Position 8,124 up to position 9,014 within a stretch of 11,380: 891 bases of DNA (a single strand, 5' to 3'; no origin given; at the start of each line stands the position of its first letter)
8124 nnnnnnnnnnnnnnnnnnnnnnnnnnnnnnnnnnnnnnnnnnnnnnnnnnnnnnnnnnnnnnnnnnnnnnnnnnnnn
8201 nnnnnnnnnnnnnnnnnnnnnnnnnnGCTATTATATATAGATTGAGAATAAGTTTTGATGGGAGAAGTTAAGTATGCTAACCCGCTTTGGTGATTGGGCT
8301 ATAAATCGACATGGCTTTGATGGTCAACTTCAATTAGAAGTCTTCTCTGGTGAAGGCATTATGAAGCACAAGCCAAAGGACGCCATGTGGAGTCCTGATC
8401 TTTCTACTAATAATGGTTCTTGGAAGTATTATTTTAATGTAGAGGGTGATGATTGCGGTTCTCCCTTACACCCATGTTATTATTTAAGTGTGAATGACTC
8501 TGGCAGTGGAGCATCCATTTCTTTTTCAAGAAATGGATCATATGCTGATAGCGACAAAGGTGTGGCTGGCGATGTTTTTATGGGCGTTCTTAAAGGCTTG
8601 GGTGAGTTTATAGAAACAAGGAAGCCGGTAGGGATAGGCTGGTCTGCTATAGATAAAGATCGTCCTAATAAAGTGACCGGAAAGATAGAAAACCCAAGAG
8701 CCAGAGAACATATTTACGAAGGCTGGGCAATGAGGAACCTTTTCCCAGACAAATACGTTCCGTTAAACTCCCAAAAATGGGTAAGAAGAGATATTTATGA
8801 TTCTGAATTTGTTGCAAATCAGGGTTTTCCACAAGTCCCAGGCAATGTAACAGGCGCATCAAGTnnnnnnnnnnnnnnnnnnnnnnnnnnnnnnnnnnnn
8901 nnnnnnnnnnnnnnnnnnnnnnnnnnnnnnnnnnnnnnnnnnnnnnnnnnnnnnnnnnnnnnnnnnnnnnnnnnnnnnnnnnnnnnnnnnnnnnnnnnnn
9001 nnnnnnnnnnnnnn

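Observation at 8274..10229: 651-aa protein with four tandem modules of ER/K-type single alpha-helix followed by a KVGD small beta-barrel (SH3/KOW/Tudor-like)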

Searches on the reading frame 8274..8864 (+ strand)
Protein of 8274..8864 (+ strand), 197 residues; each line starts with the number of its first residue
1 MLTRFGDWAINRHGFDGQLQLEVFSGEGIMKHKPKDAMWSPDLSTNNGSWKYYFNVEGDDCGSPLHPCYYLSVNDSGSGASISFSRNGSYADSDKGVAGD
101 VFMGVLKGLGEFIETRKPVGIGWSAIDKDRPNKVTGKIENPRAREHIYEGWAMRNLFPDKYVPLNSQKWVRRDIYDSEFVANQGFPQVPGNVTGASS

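Call 25: search_solved_structures(query=A3, max_evalue=10, show_alignments=3)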
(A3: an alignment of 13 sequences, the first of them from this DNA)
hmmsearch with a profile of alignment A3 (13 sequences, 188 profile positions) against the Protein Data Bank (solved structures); distinct sequences matched with E-value up to 10: 3.
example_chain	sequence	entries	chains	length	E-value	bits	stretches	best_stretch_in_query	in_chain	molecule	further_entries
5cwo_A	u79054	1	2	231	0.049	16.7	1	91-129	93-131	Designed helical repeat protein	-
8fbi_A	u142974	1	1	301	0.76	12.8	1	90-129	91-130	KWOCA_39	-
9ygv_D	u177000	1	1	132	1.6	11.7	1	148-173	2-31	Photosystem I reaction center subunit II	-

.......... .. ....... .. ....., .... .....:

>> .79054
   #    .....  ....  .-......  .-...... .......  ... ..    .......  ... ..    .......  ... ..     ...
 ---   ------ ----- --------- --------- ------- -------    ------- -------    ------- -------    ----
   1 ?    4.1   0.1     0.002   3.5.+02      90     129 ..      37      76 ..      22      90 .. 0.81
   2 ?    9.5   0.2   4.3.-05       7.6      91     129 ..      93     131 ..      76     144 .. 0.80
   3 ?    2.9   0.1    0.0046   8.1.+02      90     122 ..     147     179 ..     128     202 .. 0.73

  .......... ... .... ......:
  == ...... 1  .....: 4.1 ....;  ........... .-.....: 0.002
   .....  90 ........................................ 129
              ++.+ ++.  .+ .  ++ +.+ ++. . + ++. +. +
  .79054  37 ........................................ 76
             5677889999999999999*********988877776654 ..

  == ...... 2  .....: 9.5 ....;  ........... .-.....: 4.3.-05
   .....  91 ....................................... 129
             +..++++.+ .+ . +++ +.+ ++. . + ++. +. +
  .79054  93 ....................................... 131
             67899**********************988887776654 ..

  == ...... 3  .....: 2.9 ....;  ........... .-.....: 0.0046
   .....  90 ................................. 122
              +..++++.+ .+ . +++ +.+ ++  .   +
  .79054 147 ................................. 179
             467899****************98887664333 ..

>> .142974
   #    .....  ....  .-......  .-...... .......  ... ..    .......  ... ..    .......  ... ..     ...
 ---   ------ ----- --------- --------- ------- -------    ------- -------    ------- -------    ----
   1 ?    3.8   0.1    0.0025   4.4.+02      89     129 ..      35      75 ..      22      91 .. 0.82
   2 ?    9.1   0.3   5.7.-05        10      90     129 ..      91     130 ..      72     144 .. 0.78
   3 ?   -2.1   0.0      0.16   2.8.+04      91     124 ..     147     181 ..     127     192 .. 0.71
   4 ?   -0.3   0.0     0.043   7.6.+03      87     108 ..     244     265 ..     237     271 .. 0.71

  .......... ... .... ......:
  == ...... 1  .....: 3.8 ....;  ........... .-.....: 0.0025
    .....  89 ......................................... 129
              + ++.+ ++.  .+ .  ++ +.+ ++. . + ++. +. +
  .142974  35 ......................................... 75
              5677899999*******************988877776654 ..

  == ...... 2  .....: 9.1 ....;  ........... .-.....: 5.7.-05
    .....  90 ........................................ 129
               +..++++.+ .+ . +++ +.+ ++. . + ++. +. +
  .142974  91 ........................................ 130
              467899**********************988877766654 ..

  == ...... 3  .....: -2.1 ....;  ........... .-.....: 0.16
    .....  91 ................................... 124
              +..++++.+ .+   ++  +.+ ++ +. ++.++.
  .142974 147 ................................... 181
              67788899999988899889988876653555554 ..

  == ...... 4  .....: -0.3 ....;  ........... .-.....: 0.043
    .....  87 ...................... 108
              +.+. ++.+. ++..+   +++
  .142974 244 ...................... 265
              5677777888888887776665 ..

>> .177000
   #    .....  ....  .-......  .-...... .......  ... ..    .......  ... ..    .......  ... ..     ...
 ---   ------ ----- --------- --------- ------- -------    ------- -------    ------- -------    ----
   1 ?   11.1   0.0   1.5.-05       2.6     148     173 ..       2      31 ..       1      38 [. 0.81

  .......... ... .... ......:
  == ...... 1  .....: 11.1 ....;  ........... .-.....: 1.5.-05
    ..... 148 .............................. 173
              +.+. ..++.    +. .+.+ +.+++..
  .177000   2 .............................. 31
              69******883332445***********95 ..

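Call 26: search_protein_families(library=pfam, alignment_id=A3, max_evalue=10)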
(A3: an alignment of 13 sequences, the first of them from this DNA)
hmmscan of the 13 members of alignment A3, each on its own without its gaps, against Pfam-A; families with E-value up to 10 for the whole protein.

A. member 1, seq(197 aa): 0 families

B. families by the number of members that match (of 13 scanned): 3 families
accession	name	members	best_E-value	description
PF18472.7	HP1451_C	3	0.11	HP1451 C-terminal domain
PF05408.17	Peptidase_C28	1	0.078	Foot-and-mouth virus L-proteinase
PF14598.12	PAS_11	1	0.19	PAS domain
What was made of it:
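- On Pfam DUF6934 (PF22028): The window N-domain and 12 orthologues give no PF22028 hit (call 26).
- Closest known: Pfam DUF6934. Different: The window domain does not itself hit PF22028 (call 26).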

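Call 35: search_protein_representatives(alignment_id=A3)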
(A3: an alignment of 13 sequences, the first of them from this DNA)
Query: 13 sequences, 188 profile positions. Proteins with E-value up to 0.001 (for the whole library): 201; up to 1e-10: 103; up to 1e-30: 68. The best 150 are listed.
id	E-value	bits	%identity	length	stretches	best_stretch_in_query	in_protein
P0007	3.5e-81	287.9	-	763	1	1-187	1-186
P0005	1.3e-80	286.0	-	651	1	1-187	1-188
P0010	1.8e-75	269.2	-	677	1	1-187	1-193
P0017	4.1e-75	268.1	-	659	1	1-188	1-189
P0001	2.0e-72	259.3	-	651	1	10-188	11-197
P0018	8.8e-72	257.2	-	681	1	3-187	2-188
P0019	7.3e-69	247.7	-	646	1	1-188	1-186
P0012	4.5e-67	241.8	-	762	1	1-188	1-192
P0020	4.6e-66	238.6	-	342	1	3-188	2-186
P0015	6.9e-66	238.0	-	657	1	1-188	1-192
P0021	5.2e-64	231.9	-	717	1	16-188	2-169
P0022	3.8e-63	229.0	-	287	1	1-188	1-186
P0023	7.3e-60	218.3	-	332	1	1-181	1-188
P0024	2.3e-56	206.9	-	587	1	1-187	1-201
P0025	2.8e-54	200.1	-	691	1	1-187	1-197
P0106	1.3e-13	67.6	-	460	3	72-147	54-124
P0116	4.8e-10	55.9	-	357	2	63-129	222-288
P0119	2.1e-09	53.8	-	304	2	25-128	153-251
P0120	3.1e-09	53.2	-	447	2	62-148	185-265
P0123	1.8e-08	50.8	-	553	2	60-148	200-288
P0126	7.4e-08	48.7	-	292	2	60-121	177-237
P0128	1.9e-07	47.4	-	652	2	61-148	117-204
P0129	2.1e-07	47.3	-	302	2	62-148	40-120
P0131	3.9e-07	46.4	-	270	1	62-148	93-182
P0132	4.1e-07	46.3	-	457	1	62-148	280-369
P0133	4.6e-07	46.1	-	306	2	72-148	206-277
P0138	6.0e-07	45.8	-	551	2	62-148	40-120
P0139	6.6e-07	45.7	-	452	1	66-148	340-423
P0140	7.1e-07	45.5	-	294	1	65-148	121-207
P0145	2.1e-06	44.0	-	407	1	66-148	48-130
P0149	3.0e-06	43.5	-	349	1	64-148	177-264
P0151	5.6e-06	42.6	-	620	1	66-148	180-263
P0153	6.3e-06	42.4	-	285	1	66-148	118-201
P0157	9.6e-06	41.8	-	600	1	64-148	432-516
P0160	2.0e-05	40.8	-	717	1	65-148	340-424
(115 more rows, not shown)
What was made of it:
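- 8274..8864 (+): N-terminal domain, aa 1-197 (ordered core aa 35-183). GNAT-like alpha/beta fold, distant relative of Pfam DUF6934, and the most conserved part of the family. The domain profile finds 201 cluster representatives (call 35).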

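Call 36: search_protein_families(library=pfam, proteins=[P0120, P0123, P0128, P0131, P0132, P0139, P0140, P0145, P0149, P0153], max_evalue=0.001)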
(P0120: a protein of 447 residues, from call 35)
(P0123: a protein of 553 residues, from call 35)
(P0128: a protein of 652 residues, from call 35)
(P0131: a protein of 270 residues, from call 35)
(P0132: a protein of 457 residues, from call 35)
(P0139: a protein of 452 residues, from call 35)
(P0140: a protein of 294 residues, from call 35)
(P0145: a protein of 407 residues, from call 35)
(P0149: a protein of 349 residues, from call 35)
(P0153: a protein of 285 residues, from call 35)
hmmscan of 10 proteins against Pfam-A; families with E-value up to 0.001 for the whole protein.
P0120 (447 aa): 2 families
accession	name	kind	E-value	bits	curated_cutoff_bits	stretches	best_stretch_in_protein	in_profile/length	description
PF22028.2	DUF6934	-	1.9e-11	44.6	27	1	62-117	57-112/145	Family of unknown function (DUF6934)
PF13508.13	Acetyltransf_7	-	0.00057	20.7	27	0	311-364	4-63/84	Acetyltransferase (GNAT) domain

P0123 (553 aa): 0 families

P0128 (652 aa): 3 families
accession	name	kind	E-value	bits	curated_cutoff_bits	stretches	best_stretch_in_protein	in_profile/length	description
PF06414.18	Zeta_toxin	-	3.3e-15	56.5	22.3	1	248-417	17-190/199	Zeta toxin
PF13671.12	AAA_33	-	1.3e-09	39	27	1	250-373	2-124/143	AAA domain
PF13238.12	AAA_18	-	0.00035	21.4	29.4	0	250-290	1-37/128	AAA domain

P0131 (270 aa): 2 families
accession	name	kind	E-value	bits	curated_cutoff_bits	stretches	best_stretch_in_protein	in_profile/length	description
PF13541.12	ChlI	-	6.4e-06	26.5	27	1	20-57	1-39/121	Subunit ChlI of Mg-chelatase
PF22028.2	DUF6934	-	0.0001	22.8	27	1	112-153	57-98/145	Family of unknown function (DUF6934)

P0132 (457 aa): 2 families
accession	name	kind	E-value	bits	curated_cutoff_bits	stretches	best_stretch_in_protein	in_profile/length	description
PF00383.29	dCMP_cyt_deam_1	-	5.2e-11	42.8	25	1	107-206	8-101/102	Cytidine and deoxycytidylate deaminase zinc-binding region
PF22028.2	DUF6934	-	0.00015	22.2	27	1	299-340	57-98/145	Family of unknown function (DUF6934)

P0139 (452 aa): 0 families

P0140 (294 aa): 0 families

P0145 (407 aa): 1 family
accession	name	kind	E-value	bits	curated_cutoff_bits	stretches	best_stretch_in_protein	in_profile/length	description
PF22028.2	DUF6934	-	0.00089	19.7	27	0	63-103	57-97/145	Family of unknown function (DUF6934)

P0149 (349 aa): 0 families

P0153 (285 aa): 1 family
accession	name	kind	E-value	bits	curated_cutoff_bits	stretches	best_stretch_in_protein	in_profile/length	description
PF22028.2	DUF6934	-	0.00079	19.9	27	0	133-173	57-97/145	Family of unknown function (DUF6934)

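Call 45: predict_structure(alignment_id=A5)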
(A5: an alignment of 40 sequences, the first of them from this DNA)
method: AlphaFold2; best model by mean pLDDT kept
length: 197 residues; sequences in the alignment: 40
mean_pLDDT: 89.7   pTM: 0.84
mean pLDDT of the five models: 89.7, 88.7, 87.5, 87.3, 86.2
residues with pLDDT >= 90: 146; 70-90: 26; 50-70: 23; < 50: 2
segments of 3 or more residues with pLDDT < 50: none
pLDDT, mean of each block of 10 residues (from residue 1): 60 57 80 97 98 97 97 96 93 88 96 97 89 92 90 94 96 98 97 78
secondary structure, 60 per line:
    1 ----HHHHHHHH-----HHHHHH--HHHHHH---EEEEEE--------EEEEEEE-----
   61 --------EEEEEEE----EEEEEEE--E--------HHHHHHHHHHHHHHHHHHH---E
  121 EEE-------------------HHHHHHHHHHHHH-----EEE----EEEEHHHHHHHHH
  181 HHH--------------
elements in order: H5-12 H18-23 H26-31 E35-40 E49-55 E69-75 E80-86 H98-116 E120-123 H143-155 E161-163 E168-171 H172-183
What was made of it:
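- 8274..8864 (+): AF2 model has pLDDT 89.7 and pTM 0.84 (call 45).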

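Call 49: search_protein_families(library=pfam, proteins=[P0160, P0157, P0151, P0129, P0138, P0133, P0126, P0116, P0119, P0106], max_evalue=0.01)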
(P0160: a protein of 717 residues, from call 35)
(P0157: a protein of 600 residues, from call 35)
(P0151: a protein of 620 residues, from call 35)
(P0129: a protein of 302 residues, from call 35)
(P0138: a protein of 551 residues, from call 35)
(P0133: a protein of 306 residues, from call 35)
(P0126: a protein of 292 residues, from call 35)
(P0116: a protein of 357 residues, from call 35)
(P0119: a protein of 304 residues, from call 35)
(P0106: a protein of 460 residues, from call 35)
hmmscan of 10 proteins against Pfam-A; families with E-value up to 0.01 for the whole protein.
P0160 (717 aa): 7 families
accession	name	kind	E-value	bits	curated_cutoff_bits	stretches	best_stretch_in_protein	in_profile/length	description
PF13508.13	Acetyltransf_7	-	1.9e-13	51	27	2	639-703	28-84/84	Acetyltransferase (GNAT) domain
PF00583.31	Acetyltransf_1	-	9.3e-11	42.5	20.7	1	640-701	58-116/116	Acetyltransferase (GNAT) family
PF13673.13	Acetyltransf_10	-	4.2e-09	36.9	23.6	1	643-706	53-112/128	Acetyltransferase (GNAT) domain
PF14542.12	Acetyltransf_CG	-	6.8e-09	36.2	30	1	640-676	23-59/80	GCN5-related N-acetyl-transferase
PF08445.16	FR47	-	0.0041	17.5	22.1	0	632-703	14-79/86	FR47-like protein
PF22028.2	DUF6934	-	0.0067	16.9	27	0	356-396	57-97/145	Family of unknown function (DUF6934)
PF04266.20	ASCH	-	0.0073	17.4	21.2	0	475-519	7-51/103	ASCH domain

P0157 (600 aa): 5 families
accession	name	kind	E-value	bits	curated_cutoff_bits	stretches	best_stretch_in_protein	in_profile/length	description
PF13508.13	Acetyltransf_7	-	3.3e-10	40.6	27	1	172-241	8-79/84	Acetyltransferase (GNAT) domain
PF00583.31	Acetyltransf_1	-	3.3e-09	37.5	20.7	1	163-220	31-86/116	Acetyltransferase (GNAT) family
PF13673.13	Acetyltransf_10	-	3.7e-05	24.1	23.6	0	178-221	40-79/128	Acetyltransferase (GNAT) domain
PF14542.12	Acetyltransf_CG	-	0.00037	21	30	0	175-218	7-49/80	GCN5-related N-acetyl-transferase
PF22028.2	DUF6934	-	0.0069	16.8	27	0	449-489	57-97/145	Family of unknown function (DUF6934)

P0151 (620 aa): 1 family
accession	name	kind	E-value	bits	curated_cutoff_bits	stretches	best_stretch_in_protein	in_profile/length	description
PF22028.2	DUF6934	-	0.00099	19.6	27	0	195-235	57-97/145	Family of unknown function (DUF6934)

P0129 (302 aa): 1 family
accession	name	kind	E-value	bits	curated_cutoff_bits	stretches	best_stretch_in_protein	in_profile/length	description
PF22028.2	DUF6934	-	2e-15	57.5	27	2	210-268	56-114/145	Family of unknown function (DUF6934)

P0138 (551 aa): 1 family
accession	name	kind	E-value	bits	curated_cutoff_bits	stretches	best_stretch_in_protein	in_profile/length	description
PF22028.2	DUF6934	-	2.1e-14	54.2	27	2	204-261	57-114/145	Family of unknown function (DUF6934)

P0133 (306 aa): 1 family
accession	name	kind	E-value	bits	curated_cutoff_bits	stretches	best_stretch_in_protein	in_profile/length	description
PF22028.2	DUF6934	-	2.7e-07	31.1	27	0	218-255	60-97/145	Family of unknown function (DUF6934)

P0126 (292 aa): 2 families
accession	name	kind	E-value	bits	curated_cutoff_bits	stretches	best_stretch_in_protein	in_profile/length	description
PF22028.2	DUF6934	-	7.9e-06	26.4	27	0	205-249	65-107/145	Family of unknown function (DUF6934)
PF16470.10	S8_pro-domain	-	0.001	20.1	25.5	0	246-277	11-42/79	Peptidase S8 pro-domain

P0116 (357 aa): 1 family
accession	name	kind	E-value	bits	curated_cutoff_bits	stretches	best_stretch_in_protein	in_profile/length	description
PF22028.2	DUF6934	-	1.3e-07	32.1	27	1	88-176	55-132/145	Family of unknown function (DUF6934)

P0119 (304 aa): 0 families

P0106 (460 aa): 2 families
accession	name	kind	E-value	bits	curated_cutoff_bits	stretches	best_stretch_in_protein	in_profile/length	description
PF22028.2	DUF6934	-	3.7e-16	59.9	27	2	64-127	58-112/145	Family of unknown function (DUF6934)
PF19712.4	AGK_C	-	0.0011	18.8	27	0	81-136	33-88/215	Acylglycerol kinase C-terminal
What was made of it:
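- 8274..8864 (+): The remote ones carry DUF6934 above Pfam's threshold (calls 36, 49).
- On Pfam DUF6934 (PF22028): The N-domain profile finds proteins such as P0106, P0129 and P0138, which score 54-60 bits on PF22028 in the same region (calls 35, 49).
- Closest known: Pfam DUF6934. Same: The matched regions coincide with DUF6934 hits above Pfam's cut-off (calls 35, 36, 49).
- The relatives of the N-domain occur as 2-3 tandem copies (P0106) and beside a separate canonical GNAT (P0157, P0160, call 49).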

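Call 53: search_solved_structures(query=A5, max_evalue=10, show_alignments=3)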
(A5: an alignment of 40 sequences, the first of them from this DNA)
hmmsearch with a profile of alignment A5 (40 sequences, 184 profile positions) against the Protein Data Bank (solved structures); distinct sequences matched with E-value up to 10: 6.
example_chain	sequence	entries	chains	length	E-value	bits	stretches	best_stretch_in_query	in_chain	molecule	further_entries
5cwo_A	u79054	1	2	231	0.0014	21.4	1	87-119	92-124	Designed helical repeat protein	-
8fbi_A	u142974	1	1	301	0.037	16.8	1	87-119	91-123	KWOCA_39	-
7pwg_W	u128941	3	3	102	0.11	15.3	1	97-136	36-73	Ribosomal protein L24A | 60S ribosomal protein eL24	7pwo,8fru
9q1s_W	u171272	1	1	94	0.67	12.7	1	100-130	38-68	Large ribosomal subunit protein eL24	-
2k8e_A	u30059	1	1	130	0.76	12.5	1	19-83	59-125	UPF0339 protein yegP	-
5u9c_A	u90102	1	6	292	1.2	11.8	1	91-144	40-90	dTDP-4-dehydrorhamnose Reductase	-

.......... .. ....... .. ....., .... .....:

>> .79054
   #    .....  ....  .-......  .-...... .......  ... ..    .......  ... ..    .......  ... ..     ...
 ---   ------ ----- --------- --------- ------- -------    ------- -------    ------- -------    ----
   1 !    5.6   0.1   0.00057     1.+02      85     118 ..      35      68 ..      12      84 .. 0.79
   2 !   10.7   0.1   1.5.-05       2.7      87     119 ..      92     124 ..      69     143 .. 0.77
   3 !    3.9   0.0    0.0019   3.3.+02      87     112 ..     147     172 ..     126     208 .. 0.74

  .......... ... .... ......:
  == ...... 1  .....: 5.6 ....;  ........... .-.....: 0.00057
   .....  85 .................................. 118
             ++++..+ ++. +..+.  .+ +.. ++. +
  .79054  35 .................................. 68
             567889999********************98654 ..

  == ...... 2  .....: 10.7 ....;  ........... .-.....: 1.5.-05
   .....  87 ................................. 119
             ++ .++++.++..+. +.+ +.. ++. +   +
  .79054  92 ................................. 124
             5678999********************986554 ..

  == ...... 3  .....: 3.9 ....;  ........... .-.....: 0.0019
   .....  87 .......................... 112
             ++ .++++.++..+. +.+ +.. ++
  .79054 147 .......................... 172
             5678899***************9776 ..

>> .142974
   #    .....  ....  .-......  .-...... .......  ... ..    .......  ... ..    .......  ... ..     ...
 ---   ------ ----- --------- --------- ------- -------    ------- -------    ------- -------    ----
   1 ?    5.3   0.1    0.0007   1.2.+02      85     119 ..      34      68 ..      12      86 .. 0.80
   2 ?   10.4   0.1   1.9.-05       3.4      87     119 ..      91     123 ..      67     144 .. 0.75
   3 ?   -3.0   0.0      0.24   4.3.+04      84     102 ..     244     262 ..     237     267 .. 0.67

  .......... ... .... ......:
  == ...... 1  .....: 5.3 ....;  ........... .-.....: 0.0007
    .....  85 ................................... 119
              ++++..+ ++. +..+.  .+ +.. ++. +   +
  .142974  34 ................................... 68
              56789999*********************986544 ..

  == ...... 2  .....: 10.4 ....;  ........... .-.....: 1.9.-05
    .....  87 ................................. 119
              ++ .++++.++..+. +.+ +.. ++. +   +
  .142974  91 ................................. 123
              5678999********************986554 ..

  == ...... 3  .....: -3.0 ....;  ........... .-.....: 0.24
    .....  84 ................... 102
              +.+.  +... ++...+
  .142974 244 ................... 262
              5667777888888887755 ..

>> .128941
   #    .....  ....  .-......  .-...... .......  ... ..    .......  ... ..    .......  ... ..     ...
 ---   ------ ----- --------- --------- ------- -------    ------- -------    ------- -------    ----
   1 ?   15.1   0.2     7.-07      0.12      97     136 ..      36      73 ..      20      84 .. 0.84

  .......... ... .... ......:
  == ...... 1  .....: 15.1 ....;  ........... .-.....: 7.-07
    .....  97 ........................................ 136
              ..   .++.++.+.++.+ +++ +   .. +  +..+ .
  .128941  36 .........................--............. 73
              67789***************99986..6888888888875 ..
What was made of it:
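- On GNAT superfamily: PDB profile searches returned no GNAT (calls 25, 53).
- The GNAT similarity is structural only, at moderate Z. Pfam and PDB sequence searches with the domain or its profile give no GNAT hit (calls 25, 26, 53). There is no sequence match to any catalytic GNAT family (calls 26, 53).
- Tried and rejected: PDB sequence searches with N-domain profiles returned only spurious designed-repeat hits (calls 25, 53).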
